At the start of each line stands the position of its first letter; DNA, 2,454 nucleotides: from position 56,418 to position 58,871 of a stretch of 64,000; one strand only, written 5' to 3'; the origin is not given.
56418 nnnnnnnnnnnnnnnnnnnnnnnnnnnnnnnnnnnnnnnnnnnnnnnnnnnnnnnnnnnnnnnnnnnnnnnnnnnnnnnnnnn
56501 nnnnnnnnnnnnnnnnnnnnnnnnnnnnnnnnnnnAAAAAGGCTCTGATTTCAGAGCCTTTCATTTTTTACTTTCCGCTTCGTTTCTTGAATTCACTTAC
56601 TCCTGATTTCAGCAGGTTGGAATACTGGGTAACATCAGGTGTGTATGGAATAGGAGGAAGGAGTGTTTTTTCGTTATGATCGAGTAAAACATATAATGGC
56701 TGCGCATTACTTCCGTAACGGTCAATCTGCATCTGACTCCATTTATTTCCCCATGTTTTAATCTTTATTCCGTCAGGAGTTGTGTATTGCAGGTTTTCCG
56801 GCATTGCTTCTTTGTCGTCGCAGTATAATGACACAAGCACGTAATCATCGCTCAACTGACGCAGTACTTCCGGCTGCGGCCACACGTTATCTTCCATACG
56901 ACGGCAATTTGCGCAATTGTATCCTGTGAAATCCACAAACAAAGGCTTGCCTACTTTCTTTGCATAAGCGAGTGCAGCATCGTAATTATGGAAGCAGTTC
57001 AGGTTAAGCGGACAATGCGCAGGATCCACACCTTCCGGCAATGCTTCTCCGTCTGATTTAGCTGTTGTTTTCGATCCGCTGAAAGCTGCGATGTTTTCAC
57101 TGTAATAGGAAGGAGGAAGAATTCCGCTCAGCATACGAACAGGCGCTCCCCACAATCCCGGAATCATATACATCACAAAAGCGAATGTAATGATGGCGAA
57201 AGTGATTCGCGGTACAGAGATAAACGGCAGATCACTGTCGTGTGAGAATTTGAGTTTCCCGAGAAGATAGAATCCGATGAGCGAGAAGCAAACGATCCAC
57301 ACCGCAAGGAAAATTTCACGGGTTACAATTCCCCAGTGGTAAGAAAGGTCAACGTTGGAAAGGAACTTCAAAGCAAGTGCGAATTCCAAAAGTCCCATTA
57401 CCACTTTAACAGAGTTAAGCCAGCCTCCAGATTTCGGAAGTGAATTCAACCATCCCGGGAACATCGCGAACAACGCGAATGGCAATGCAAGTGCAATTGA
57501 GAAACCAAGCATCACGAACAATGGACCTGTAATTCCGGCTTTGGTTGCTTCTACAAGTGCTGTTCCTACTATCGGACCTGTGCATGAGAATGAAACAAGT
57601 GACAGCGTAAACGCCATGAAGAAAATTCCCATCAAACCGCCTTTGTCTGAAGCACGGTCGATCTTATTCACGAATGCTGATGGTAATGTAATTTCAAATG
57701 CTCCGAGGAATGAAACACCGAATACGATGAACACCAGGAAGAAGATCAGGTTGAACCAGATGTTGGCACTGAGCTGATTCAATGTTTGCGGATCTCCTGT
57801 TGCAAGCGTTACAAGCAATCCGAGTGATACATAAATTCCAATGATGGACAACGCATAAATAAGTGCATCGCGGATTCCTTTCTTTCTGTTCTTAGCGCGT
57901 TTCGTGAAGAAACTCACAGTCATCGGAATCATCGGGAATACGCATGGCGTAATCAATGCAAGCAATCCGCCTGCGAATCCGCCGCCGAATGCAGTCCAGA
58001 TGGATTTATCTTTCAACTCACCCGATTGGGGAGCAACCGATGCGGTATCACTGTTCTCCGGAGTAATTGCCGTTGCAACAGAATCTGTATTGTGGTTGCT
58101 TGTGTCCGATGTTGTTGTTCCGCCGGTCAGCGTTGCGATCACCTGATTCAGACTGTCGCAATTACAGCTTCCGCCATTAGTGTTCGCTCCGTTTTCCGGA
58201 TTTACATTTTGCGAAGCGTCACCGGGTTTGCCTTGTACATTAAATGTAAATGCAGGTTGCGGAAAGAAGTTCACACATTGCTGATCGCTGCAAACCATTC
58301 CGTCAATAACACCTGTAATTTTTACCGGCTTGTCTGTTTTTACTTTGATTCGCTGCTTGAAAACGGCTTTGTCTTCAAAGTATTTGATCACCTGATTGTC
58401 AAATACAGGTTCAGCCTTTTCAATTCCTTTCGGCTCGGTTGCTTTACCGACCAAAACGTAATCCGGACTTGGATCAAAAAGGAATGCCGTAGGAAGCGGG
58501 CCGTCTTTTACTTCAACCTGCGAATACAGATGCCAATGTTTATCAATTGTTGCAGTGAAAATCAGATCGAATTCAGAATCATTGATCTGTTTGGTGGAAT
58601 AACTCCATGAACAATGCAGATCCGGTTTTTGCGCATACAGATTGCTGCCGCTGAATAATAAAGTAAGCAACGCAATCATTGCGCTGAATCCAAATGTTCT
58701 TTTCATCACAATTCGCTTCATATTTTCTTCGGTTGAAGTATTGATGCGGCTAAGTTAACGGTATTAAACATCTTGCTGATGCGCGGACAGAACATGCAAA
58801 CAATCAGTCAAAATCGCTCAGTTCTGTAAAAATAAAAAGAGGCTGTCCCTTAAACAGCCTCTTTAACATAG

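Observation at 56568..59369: DsbD accompanied by a stand-alone, cysteine-depleted DsbD-alpha paralog with its own terminator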

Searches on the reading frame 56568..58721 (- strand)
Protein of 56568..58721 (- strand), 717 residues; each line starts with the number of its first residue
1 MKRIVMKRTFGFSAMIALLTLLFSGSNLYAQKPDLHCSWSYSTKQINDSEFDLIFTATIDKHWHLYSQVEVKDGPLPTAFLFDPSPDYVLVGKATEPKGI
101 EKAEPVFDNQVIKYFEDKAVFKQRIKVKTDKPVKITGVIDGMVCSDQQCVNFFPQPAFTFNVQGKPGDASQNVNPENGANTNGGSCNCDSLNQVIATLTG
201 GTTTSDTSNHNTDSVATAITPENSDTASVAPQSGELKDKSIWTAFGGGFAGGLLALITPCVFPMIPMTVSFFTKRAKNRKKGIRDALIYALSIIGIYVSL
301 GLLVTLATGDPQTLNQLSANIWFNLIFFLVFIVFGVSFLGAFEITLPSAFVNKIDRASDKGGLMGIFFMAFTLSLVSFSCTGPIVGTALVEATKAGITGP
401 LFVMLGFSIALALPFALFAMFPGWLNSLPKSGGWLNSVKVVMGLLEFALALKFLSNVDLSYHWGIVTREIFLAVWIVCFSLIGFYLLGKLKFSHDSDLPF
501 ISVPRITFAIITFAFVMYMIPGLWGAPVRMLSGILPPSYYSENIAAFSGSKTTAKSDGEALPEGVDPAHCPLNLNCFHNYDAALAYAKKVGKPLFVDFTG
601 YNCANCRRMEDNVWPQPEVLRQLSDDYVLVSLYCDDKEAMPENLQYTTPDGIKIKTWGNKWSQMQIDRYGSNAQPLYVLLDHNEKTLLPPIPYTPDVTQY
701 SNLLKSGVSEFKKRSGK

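Call 4: search_protein_families(library=pfam, proteins=[window:56568-58721:-], max_evalue=1)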
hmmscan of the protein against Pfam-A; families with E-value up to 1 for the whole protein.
window:56568-58721:- (717 aa): 6 families
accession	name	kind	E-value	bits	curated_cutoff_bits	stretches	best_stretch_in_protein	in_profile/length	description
PF02683.22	DsbD_TM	-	9.9e-24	84.3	27.1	1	243-456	3-217/219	Cytochrome C biogenesis protein transmembrane domain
PF13899.12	Thioredoxin_7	-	3.7e-11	43.4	27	1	579-634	5-60/83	Thioredoxin-like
PF13098.12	Thioredoxin_2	-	1.7e-06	28.8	27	1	587-683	1-85/104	Thioredoxin-like domain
PF11412.14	DsbD_N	-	0.00024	21.6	25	1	47-150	16-108/119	Thiol:disulfide interchange protein DsbD, N-terminal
PF03190.21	Thioredox_DsbH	-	0.0011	19.4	27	1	580-641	26-84/163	Protein of unknown function, DUF255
PF13905.12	Thioredoxin_8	-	0.0016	19.1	27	1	591-685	1-93/94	Thioredoxin-like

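Call 6: search_protein_families(library=ncbifam, proteins=[window:56568-58721:-], max_evalue=1)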
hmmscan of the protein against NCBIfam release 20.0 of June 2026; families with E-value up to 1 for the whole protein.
window:56568-58721:- (717 aa): 5 families
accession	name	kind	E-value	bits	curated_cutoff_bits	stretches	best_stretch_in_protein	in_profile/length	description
NF045694.1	seleno_TsoB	exception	1.6e-39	135.4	805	2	224-460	164-397/572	rhodanese/DsbD fusion-like selenoprotein TsoB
NF001419.0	PRK00293.1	subfamily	5.8e-29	101.1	330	1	223-629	151-515/574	protein-disulfide reductase DsbD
NF040495.1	tranport_ArsG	equivalog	8.7e-09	35.1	200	1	248-445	10-205/225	aromatic aminobenezylarsenical efflux permease ArsG family transporter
NF041199.1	trx7_PDZ_seleno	equivalog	4.7e-08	32.3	300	1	577-631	4-59/390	Trx7/PDZ domain-containing (seleno)protein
NF043050.1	DisulfRedDsbH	equivalog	0.075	13.1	190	1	578-632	46-101/166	disulfide reductase DsbH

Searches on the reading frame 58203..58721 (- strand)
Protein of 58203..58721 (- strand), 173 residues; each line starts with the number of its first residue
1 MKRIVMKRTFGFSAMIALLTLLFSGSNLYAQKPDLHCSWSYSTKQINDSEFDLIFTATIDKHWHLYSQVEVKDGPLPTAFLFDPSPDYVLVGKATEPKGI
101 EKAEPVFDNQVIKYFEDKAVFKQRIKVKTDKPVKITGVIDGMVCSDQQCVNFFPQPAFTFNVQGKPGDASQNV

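Call 18: search_solved_structures(query=window:58203-58721:-, max_evalue=10, show_alignments=3)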
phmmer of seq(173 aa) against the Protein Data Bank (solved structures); distinct sequences matched with E-value up to 10: 1.
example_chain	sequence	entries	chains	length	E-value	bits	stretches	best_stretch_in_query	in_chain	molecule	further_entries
3hxj_A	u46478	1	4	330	0.63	13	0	20-64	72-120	Pyrrolo-quinoline quinone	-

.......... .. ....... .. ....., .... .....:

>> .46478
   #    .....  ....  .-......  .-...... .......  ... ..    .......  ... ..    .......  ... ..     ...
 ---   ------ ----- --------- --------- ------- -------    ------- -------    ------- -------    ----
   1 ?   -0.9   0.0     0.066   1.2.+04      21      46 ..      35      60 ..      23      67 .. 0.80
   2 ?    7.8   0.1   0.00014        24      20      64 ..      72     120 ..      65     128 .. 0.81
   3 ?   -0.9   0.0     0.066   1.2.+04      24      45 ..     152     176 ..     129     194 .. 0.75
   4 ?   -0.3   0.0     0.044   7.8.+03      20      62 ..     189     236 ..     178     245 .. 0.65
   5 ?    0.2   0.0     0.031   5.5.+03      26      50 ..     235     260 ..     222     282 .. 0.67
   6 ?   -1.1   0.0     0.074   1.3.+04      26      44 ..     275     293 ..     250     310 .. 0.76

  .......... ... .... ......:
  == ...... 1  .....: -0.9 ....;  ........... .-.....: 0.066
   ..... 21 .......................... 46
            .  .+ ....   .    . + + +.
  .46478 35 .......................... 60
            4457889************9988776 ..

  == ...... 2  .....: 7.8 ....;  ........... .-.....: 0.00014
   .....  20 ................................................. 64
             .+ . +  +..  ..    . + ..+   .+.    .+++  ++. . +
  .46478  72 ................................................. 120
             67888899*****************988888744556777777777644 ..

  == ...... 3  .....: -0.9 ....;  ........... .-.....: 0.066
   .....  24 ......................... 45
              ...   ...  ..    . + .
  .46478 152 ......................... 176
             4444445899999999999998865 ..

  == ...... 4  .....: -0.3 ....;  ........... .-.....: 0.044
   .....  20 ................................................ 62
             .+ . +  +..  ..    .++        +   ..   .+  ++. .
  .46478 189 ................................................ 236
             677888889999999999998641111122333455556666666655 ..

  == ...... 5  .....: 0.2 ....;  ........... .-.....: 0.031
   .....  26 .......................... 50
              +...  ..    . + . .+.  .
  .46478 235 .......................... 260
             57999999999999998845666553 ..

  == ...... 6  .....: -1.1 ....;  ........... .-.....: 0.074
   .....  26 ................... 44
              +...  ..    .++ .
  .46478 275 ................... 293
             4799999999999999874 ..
